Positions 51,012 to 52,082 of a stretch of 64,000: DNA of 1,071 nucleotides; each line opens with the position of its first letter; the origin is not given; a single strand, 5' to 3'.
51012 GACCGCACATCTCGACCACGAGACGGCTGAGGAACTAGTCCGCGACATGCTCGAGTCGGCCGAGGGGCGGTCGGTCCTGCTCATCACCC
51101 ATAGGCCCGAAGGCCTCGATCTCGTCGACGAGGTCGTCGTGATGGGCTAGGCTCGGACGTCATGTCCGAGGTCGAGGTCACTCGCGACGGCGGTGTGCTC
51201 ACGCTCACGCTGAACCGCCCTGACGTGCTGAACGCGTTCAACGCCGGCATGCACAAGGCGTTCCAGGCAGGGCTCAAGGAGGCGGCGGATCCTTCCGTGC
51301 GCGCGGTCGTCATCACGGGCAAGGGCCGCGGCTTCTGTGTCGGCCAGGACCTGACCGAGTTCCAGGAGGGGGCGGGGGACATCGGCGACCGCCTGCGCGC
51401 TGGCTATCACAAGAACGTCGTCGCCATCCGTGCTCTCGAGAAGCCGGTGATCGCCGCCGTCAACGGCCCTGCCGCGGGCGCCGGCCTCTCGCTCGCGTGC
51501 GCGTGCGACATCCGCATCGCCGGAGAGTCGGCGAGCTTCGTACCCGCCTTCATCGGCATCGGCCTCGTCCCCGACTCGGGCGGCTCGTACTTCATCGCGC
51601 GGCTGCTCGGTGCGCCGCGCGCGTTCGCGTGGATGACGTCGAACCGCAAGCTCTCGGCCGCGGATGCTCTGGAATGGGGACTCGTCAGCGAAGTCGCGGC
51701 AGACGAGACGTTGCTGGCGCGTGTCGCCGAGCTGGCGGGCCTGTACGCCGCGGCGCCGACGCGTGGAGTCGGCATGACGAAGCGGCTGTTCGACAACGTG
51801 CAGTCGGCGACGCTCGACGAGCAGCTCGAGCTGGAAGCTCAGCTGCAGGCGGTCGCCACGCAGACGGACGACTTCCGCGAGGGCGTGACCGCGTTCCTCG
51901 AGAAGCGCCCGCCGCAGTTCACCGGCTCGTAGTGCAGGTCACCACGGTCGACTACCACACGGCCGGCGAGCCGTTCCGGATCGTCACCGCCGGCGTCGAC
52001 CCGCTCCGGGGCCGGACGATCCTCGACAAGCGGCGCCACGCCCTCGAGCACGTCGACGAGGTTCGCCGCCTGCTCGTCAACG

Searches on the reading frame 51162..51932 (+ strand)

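Call 41: search_protein_families(library=pfam, proteins=[window:51162-51932:+], max_evalue=0.00001)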
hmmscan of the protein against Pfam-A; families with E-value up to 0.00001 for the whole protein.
window:51162-51932:+ (256 aa): 2 families
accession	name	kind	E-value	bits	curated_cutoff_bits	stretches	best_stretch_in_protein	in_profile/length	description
PF00378.25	ECH_1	-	4e-59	200.4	27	1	9-255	3-250/251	Enoyl-CoA hydratase/isomerase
PF16113.10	ECH_2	-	1.8e-36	126.8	27.2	1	14-192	3-185/335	Enoyl-CoA hydratase/isomerase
